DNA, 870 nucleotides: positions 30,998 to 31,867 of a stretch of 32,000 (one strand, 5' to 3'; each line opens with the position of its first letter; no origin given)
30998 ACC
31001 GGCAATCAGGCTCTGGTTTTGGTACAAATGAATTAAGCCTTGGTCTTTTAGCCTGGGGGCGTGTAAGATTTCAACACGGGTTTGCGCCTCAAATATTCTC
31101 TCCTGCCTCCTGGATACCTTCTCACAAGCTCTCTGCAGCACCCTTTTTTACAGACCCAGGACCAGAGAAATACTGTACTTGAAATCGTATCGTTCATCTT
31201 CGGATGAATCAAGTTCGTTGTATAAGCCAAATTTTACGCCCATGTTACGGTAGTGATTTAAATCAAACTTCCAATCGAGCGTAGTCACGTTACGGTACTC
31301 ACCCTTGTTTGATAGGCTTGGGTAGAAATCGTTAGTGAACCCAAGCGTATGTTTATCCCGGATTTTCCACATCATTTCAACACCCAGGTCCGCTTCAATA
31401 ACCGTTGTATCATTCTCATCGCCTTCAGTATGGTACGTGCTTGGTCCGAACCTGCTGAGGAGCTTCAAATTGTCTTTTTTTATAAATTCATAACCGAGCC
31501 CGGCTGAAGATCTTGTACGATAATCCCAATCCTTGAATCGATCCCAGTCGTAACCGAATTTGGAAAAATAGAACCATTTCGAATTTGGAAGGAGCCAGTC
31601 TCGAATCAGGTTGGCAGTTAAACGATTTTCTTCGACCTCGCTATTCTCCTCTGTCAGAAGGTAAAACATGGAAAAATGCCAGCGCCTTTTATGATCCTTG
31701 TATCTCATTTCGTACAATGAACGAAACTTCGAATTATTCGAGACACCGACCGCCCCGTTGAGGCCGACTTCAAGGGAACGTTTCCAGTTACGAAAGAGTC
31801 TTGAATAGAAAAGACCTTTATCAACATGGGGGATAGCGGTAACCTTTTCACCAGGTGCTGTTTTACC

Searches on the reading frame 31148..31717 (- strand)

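Call 47: search_protein_families(library=pfam, proteins=[window:31148-31717:-], max_evalue=0.01)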
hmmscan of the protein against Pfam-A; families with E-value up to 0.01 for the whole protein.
window:31148-31717:- (189 aa): 1 family
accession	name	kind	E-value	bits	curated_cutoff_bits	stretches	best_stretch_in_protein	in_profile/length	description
PF04338.18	DUF481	-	4.1e-22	79.7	21.1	1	3-187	22-208/210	Protein of unknown function, DUF481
